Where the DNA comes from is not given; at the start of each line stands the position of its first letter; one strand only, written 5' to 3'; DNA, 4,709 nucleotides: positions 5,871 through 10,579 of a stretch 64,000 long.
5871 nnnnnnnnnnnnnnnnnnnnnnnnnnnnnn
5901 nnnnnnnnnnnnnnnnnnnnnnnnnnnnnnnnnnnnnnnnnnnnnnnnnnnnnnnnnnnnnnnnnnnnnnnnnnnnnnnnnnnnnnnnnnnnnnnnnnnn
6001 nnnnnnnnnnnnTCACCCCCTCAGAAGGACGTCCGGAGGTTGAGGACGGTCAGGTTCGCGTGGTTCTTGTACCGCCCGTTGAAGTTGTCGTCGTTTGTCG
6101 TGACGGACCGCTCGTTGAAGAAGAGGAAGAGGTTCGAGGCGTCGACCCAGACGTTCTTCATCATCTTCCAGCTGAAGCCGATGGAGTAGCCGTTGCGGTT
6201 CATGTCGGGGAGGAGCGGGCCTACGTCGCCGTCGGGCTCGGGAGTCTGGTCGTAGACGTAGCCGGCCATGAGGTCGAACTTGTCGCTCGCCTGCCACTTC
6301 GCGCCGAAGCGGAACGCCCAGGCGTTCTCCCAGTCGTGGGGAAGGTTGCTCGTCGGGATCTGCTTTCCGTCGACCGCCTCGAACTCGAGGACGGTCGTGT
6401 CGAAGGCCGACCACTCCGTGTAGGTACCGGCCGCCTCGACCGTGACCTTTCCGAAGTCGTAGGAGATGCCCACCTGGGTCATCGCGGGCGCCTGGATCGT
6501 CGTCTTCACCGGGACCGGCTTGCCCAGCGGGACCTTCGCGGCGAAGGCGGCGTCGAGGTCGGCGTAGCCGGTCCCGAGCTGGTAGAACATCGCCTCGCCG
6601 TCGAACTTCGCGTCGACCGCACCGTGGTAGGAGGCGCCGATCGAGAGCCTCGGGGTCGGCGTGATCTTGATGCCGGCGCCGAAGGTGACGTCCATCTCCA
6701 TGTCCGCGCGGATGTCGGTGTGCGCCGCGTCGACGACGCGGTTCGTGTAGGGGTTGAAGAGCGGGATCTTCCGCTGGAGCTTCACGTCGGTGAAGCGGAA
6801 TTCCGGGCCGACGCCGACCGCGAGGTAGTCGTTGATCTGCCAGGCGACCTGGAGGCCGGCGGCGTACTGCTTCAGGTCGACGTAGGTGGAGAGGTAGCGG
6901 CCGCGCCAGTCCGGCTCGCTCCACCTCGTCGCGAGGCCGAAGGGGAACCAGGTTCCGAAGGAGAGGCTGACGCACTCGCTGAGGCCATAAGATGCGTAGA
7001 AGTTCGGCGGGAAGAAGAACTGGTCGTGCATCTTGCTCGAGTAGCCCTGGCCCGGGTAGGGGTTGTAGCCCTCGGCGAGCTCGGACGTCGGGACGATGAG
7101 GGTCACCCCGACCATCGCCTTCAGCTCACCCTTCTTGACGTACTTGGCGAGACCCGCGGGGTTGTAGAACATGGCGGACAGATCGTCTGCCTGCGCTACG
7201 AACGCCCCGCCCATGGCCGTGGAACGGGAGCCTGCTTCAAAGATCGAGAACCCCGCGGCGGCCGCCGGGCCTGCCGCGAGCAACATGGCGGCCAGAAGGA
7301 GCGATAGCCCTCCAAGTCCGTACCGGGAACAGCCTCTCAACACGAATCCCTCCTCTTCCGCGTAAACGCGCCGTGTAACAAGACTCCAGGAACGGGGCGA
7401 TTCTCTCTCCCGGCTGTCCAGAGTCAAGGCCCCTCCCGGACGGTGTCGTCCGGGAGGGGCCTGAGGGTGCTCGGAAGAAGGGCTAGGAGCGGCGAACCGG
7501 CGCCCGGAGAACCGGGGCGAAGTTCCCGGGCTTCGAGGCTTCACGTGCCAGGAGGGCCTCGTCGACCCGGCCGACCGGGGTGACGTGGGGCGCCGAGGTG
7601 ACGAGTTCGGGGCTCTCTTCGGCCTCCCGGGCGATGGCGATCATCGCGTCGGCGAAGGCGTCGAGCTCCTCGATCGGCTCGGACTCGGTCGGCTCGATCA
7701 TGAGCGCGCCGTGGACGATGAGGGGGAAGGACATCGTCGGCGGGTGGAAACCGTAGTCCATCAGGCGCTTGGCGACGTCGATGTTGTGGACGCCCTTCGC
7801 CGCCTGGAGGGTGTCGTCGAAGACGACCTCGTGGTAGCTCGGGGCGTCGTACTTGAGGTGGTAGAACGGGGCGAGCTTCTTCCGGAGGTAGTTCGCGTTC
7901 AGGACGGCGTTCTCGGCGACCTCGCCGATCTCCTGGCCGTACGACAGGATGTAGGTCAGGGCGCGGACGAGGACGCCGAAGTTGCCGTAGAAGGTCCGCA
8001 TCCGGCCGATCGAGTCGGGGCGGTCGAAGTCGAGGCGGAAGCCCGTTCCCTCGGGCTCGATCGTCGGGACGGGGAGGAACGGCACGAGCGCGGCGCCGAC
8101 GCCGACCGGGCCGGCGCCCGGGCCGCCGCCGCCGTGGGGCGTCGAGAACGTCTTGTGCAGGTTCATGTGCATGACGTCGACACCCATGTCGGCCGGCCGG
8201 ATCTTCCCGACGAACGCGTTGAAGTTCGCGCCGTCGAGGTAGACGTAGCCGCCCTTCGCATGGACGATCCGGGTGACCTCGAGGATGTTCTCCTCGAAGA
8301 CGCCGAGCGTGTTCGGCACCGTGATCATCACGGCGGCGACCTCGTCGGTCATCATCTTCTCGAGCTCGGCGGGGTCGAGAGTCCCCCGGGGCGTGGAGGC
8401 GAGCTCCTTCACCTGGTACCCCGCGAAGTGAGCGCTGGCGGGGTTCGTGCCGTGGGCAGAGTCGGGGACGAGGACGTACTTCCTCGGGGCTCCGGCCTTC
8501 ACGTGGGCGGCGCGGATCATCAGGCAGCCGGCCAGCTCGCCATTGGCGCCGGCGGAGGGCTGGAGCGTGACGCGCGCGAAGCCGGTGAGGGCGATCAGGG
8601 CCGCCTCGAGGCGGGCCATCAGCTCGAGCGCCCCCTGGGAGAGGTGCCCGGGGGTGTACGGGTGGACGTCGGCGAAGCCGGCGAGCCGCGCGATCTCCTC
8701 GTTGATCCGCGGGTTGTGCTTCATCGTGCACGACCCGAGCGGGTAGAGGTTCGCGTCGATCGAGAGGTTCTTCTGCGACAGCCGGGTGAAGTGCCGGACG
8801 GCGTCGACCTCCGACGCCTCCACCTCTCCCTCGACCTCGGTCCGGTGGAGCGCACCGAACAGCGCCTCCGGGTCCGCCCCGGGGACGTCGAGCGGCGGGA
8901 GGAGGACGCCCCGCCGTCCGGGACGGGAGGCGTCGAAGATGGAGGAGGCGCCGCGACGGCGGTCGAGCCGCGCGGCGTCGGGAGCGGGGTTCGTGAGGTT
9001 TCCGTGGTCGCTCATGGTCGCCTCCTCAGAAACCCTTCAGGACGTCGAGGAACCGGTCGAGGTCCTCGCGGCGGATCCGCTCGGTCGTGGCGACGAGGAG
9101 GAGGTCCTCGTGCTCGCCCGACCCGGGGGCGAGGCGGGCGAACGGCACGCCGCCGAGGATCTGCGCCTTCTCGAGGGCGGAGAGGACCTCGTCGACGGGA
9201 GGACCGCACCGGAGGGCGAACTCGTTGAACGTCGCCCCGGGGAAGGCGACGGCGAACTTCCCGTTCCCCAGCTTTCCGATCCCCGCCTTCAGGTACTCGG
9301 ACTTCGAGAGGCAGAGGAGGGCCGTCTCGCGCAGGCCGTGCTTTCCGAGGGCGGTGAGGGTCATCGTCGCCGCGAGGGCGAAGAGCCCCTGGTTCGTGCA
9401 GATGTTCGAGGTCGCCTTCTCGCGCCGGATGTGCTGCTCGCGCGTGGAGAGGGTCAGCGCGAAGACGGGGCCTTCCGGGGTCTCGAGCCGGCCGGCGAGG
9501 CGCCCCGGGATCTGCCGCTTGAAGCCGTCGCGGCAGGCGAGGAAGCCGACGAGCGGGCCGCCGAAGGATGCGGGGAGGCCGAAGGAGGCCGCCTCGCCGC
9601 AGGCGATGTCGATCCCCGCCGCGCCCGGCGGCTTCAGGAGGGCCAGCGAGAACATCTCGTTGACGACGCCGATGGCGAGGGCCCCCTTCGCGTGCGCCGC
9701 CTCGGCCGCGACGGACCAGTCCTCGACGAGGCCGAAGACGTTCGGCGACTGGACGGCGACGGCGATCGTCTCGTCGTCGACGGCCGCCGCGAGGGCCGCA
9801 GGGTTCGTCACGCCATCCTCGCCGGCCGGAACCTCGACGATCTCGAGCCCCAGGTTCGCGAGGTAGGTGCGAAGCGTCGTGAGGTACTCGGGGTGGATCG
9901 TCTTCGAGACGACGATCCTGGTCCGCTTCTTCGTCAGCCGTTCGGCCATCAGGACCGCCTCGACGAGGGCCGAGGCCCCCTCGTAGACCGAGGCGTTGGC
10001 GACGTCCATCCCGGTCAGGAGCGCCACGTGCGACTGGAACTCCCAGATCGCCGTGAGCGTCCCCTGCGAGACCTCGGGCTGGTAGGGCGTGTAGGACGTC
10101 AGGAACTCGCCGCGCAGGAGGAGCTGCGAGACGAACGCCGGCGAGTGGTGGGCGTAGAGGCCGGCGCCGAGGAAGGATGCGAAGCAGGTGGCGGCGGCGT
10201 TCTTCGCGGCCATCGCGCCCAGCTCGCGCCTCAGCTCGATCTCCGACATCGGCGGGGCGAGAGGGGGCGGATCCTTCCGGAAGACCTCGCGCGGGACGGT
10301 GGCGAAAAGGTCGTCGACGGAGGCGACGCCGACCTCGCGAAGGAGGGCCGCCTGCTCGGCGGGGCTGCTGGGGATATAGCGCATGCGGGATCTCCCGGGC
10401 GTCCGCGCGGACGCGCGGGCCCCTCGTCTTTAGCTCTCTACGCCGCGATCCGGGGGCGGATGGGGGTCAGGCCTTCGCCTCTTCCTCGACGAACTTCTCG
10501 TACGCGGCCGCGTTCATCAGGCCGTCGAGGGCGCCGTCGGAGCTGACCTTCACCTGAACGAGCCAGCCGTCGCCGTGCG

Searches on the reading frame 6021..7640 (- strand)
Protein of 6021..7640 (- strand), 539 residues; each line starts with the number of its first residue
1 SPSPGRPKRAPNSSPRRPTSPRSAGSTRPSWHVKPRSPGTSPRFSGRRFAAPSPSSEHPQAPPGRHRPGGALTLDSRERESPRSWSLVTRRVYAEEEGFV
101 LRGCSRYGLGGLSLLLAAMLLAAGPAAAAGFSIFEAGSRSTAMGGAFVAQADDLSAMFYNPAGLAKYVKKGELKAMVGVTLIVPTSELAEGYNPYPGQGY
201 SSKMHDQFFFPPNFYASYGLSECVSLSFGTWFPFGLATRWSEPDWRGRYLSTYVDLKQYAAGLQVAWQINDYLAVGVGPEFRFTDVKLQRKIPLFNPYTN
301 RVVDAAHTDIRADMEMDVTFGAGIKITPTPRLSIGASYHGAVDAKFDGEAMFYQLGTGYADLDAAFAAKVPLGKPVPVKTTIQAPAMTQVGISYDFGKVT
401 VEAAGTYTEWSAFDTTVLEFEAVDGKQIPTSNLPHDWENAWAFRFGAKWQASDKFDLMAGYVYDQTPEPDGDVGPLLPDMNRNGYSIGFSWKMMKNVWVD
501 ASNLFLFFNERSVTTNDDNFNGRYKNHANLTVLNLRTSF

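Call 77: search_protein_families(library=pfam, proteins=[window:6021-7640:-], max_evalue=0.00001)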
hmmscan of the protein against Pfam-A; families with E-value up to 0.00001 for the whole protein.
window:6021-7640:- (539 aa): 1 family
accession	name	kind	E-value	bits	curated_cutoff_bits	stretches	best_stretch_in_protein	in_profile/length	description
PF03349.22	Toluene_X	-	2.9e-55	187.9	29.7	1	120-539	2-421/421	Outer membrane protein transport protein (OMPP1/FadL/TodX)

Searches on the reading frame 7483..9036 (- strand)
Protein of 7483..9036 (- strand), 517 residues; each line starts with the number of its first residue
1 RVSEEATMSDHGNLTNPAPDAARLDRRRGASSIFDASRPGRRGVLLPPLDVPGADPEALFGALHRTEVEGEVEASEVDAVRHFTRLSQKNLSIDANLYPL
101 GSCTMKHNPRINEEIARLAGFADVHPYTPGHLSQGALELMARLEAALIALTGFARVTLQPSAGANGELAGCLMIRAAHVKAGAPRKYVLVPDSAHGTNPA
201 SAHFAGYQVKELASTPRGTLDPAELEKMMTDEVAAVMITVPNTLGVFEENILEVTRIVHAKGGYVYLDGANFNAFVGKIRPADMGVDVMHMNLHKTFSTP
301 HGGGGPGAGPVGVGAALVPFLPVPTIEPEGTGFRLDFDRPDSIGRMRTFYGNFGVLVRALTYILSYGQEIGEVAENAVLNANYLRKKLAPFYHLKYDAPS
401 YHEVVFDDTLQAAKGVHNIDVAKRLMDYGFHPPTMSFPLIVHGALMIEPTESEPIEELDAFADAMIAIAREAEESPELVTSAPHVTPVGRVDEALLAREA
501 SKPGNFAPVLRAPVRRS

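Call 77: search_protein_families(library=pfam, proteins=[window:7483-9036:-], max_evalue=0.00001)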
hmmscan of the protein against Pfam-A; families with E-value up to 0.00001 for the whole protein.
window:7483-9036:- (517 aa): 3 families
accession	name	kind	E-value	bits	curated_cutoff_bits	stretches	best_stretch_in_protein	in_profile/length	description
PF21478.3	GcvP2_C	-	3.2e-32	111.4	27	1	374-474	2-104/122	Glycine dehydrogenase, C-terminal domain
PF00266.25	Aminotran_5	-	6.1e-09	35.8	21.5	1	202-302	109-207/371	Aminotransferase class-V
PF01212.27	Beta_elim_lyase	-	2.1e-06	27.7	27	1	133-303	27-207/288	Beta-eliminating lyase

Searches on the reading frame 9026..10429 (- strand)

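Call 77: search_protein_families(library=pfam, proteins=[window:9026-10429:-], max_evalue=0.00001)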
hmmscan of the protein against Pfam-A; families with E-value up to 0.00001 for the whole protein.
window:9026-10429:- (467 aa): 1 family
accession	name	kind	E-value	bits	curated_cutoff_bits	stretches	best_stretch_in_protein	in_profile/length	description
PF02347.22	GDC-P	-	2.8e-116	389.4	26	1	16-464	1-429/429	Glycine cleavage system P-protein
